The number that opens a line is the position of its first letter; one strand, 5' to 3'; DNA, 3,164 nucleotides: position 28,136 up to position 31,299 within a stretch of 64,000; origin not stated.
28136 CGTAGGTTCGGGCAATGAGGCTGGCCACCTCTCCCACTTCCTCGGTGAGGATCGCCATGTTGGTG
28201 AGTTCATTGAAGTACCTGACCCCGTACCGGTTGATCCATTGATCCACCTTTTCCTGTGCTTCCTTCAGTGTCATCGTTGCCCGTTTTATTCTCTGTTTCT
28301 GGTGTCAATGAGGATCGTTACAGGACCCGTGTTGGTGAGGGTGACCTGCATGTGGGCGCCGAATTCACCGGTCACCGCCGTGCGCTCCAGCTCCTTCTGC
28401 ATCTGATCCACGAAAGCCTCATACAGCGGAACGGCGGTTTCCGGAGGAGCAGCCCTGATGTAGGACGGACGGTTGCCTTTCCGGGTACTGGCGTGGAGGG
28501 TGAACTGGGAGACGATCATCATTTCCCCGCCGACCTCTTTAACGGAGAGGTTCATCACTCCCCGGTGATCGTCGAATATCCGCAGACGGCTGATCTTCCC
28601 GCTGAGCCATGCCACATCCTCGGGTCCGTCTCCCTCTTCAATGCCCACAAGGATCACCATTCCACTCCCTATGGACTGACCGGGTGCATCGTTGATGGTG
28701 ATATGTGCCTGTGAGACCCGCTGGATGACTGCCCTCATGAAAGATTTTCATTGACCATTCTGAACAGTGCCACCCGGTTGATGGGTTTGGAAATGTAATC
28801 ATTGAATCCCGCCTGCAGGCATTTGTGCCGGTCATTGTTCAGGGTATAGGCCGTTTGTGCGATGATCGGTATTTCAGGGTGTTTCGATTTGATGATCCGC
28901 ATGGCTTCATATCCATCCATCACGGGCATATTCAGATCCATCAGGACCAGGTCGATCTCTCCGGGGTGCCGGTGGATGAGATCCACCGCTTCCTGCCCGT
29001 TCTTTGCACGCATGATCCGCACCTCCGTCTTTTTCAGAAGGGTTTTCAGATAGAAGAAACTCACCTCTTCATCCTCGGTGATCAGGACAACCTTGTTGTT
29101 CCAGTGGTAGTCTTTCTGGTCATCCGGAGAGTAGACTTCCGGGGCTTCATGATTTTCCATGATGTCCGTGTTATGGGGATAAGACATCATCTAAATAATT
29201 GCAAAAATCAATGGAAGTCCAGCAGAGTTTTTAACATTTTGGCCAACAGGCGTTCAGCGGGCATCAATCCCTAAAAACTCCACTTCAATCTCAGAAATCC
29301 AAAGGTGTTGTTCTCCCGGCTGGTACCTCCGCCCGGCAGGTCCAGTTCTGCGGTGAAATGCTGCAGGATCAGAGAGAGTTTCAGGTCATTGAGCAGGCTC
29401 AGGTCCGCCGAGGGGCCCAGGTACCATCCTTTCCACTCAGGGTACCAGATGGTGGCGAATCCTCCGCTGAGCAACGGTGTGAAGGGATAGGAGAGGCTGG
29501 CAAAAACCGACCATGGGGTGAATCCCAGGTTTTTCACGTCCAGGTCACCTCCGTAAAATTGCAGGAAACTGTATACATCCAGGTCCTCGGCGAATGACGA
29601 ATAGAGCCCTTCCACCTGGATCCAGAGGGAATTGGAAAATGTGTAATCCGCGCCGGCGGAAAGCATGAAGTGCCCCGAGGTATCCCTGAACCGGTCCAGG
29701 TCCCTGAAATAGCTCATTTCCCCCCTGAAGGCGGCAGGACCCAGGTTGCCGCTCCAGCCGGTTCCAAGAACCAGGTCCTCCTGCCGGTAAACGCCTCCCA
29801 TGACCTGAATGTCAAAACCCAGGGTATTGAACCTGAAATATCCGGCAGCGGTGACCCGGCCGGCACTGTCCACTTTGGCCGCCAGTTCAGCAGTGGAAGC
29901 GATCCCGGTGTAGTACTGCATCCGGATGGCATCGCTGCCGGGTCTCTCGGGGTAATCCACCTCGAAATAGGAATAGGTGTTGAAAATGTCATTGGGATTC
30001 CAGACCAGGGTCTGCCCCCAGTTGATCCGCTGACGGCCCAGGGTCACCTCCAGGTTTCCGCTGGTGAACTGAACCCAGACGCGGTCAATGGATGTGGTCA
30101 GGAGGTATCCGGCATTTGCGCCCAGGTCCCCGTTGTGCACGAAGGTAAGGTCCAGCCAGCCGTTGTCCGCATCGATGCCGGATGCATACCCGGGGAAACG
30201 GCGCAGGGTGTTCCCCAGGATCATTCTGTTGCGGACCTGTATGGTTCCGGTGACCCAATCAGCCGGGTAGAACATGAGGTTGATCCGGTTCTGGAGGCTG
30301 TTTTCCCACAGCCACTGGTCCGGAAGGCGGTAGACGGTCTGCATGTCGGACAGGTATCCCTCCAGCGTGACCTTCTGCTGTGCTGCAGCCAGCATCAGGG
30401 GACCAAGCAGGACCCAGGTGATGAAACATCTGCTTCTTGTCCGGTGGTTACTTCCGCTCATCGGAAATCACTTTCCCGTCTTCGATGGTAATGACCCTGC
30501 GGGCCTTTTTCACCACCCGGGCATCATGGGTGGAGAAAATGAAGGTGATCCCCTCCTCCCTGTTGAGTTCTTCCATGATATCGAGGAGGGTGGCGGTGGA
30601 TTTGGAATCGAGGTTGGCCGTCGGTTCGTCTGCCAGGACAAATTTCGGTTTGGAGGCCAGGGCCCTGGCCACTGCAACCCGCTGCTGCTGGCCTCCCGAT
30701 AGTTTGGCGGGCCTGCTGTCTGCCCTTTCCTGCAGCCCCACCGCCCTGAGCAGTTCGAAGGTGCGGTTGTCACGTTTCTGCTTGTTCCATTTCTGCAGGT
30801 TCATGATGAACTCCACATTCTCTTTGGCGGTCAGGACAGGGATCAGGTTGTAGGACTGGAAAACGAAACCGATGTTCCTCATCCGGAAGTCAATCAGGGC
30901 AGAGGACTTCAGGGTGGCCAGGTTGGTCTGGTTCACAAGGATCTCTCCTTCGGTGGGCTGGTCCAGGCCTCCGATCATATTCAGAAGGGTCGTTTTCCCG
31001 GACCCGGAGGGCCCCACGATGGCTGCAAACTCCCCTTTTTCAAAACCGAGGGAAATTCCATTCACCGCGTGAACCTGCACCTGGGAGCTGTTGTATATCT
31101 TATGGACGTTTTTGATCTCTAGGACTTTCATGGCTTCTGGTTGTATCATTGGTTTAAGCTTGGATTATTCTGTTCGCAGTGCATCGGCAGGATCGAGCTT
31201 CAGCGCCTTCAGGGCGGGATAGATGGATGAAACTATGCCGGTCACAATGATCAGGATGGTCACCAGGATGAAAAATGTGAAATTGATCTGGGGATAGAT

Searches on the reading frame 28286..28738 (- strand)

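Call 36: search_protein_families(library=pfam, proteins=[window:28286-28738:-], max_evalue=0.01)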
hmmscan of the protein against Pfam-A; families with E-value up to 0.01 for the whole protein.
window:28286-28738:- (150 aa): 1 family
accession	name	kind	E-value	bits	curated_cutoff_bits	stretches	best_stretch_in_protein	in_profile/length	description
PF02580.21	Tyr_Deacylase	-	7.8e-56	188.8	25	1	2-145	1-144/144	D-Tyr-tRNA(Tyr) deacylase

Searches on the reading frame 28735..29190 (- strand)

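Call 36: search_protein_families(library=pfam, proteins=[window:28735-29190:-], max_evalue=0.01)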
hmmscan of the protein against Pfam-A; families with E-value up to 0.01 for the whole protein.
window:28735-29190:- (151 aa): 1 family
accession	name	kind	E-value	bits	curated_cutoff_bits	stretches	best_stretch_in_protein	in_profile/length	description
PF00072.30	Response_reg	-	7.6e-28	97.3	30.2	1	35-146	1-110/111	Response regulator receiver domain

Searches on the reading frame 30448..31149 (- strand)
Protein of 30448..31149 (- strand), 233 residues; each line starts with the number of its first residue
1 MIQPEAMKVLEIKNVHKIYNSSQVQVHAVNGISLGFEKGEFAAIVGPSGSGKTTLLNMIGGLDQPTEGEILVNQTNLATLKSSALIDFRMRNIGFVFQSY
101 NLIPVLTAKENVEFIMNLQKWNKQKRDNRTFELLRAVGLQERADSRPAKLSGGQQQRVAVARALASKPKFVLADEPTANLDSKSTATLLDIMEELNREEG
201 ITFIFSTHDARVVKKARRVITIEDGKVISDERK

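Call 37: search_protein_families(library=pfam, proteins=[window:30448-31149:-], max_evalue=0.01)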
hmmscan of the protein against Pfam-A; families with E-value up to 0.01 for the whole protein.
window:30448-31149:- (233 aa): 11 families
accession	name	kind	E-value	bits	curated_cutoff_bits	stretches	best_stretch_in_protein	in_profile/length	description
PF00005.33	ABC_tran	-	2.8e-36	125.6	25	1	30-178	2-137/137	ABC transporter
PF13304.12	AAA_21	-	6e-12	46.7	27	2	147-213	235-303/304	AAA domain, putative AbiEii toxin, Type IV TA system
PF02463.25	SMC_N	-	8.5e-10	38.9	40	1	39-223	24-212/220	RecF/RecN/SMC N terminal domain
PF13401.12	AAA_22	-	4.2e-05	24.3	27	1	40-206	6-121/130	AAA domain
PF13476.12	AAA_23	-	0.0011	20.1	27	1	11-59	3-39/201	AAA domain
PF13555.12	AAA_29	-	0.0021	18.2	27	1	36-56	19-39/61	P-loop containing region of AAA domain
PF03193.22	RsgA_GTPase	-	0.0031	17.8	30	1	28-66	96-133/174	RsgA GTPase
PF25199.1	nSTAND_NTPase5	-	0.0034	17.6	34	0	37-57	39-59/145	Novel STAND NTPase 5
PF00004.35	AAA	-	0.0046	17.8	21.2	0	44-60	3-19/131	ATPase family associated with various cellular activities (AAA)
PF13558.12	SbcC_Walker_B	-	0.0049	17.5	27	0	135-193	16-89/90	SbcC/RAD50-like, Walker B motif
PF13238.12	AAA_18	-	0.0052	17.7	29.4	0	44-57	3-16/128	AAA domain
